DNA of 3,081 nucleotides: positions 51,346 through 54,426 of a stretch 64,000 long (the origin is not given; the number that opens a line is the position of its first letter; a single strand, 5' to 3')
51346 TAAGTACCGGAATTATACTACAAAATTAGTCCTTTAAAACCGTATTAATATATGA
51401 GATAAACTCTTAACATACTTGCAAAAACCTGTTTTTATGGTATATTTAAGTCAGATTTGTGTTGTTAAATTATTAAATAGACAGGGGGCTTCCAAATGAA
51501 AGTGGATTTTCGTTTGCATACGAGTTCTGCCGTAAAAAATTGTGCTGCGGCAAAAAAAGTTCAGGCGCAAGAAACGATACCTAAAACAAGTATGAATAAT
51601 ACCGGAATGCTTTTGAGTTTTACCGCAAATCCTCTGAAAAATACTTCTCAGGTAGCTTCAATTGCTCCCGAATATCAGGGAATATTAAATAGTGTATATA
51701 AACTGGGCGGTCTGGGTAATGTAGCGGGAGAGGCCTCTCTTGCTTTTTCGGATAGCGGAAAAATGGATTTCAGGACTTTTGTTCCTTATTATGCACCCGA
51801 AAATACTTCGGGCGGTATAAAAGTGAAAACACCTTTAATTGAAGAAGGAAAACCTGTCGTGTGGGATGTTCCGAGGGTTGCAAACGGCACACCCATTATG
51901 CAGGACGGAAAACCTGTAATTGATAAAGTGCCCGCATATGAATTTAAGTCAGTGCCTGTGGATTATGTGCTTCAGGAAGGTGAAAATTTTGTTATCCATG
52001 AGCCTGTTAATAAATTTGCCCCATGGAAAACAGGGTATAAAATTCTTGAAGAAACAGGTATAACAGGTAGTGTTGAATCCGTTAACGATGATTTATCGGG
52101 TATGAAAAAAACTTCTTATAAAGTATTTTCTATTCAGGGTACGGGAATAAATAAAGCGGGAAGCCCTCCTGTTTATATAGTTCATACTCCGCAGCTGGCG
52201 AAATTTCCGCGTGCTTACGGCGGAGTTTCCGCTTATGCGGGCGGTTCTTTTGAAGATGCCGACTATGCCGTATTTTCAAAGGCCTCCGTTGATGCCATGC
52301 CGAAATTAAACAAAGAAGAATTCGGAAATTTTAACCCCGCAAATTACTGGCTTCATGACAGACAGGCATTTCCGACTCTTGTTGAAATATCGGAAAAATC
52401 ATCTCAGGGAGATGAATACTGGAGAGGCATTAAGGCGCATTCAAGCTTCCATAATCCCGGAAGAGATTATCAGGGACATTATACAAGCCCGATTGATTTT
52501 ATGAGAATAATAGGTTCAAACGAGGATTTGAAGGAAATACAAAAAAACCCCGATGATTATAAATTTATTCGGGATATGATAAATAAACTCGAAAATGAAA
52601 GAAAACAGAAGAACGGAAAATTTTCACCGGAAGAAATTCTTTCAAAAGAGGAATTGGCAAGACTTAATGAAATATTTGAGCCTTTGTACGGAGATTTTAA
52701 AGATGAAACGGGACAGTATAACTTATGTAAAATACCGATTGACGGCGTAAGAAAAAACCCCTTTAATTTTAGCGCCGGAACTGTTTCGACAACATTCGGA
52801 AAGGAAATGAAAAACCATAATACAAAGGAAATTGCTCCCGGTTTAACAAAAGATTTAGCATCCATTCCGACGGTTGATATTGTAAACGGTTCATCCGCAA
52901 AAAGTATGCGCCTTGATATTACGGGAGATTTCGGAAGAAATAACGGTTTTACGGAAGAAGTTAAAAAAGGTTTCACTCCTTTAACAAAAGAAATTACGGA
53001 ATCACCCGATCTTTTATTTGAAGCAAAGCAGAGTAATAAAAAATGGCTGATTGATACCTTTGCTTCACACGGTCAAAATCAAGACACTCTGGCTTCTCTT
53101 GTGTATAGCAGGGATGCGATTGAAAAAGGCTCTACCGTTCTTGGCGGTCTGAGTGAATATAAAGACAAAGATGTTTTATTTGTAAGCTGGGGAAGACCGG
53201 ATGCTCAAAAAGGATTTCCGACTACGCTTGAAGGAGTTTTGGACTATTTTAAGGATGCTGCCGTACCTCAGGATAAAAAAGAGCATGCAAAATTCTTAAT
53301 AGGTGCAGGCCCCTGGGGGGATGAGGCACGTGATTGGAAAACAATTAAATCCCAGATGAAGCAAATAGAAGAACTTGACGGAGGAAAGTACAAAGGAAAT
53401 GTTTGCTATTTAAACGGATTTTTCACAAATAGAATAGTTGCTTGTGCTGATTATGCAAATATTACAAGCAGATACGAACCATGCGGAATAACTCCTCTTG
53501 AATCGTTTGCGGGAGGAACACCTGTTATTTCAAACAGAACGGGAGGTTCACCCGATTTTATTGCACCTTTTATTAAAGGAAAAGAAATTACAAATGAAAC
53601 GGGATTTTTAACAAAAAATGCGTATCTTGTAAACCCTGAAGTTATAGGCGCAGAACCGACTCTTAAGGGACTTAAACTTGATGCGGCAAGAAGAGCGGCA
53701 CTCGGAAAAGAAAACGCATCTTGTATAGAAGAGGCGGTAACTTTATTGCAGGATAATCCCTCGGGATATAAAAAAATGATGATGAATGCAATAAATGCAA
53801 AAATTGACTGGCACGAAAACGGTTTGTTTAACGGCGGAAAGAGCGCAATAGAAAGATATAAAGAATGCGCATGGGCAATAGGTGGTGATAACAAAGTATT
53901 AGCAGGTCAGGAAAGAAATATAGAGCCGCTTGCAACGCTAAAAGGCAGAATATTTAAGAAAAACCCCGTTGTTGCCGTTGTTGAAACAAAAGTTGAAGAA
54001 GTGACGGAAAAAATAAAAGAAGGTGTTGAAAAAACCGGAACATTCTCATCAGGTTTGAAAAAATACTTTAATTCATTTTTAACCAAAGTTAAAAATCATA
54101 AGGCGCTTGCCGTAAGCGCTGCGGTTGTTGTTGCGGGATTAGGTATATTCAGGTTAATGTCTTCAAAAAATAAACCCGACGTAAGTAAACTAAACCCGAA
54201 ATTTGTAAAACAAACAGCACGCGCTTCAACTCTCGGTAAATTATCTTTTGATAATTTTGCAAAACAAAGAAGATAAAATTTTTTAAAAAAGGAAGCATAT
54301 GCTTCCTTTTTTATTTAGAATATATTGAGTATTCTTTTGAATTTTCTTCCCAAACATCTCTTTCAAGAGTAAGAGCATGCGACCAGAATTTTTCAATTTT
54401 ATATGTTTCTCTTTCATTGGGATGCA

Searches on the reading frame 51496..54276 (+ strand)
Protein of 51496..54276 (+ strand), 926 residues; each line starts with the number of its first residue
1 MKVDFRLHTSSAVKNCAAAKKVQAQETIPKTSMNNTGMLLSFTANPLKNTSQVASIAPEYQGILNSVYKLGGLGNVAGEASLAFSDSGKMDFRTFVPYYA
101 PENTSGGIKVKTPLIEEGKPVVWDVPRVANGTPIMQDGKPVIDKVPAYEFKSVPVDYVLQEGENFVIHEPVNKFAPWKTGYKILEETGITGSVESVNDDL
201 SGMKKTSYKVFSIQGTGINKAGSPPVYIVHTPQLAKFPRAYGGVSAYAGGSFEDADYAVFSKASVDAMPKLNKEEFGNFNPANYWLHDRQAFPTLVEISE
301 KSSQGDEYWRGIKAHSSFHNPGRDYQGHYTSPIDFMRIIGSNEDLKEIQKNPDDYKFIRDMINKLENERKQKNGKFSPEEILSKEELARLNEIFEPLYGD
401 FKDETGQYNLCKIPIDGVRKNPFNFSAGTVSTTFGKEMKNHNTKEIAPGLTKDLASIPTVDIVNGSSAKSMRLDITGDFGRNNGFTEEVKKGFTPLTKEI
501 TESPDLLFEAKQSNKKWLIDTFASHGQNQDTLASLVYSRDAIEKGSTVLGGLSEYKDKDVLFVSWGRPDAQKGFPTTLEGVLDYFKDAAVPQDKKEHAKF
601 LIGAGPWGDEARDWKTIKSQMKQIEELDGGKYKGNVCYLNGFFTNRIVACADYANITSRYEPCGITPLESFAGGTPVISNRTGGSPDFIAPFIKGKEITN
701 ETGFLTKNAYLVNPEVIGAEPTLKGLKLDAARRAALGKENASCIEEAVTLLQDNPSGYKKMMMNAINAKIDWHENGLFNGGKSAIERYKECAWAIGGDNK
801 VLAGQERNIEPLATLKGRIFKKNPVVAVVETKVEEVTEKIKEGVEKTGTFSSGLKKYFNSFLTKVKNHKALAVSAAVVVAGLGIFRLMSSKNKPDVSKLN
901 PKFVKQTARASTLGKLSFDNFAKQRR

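Call 52: search_protein_families(library=pfam, proteins=[window:51496-54276:+], max_evalue=0.01)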
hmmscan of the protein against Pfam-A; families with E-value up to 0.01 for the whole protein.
window:51496-54276:+ (926 aa): 3 families
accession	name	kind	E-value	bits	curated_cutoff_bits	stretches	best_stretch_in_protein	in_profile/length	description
PF08323.17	Glyco_transf_5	-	1.1e-07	32.3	22.7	1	222-342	79-185/239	Starch synthase catalytic domain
PF00534.26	Glycos_transf_1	-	1.3e-06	28.5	26.4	1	645-695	92-137/172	Glycosyl transferases group 1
PF13692.12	Glyco_trans_1_4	-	5.9e-06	27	27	1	582-691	17-117/142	Glycosyl transferases group 1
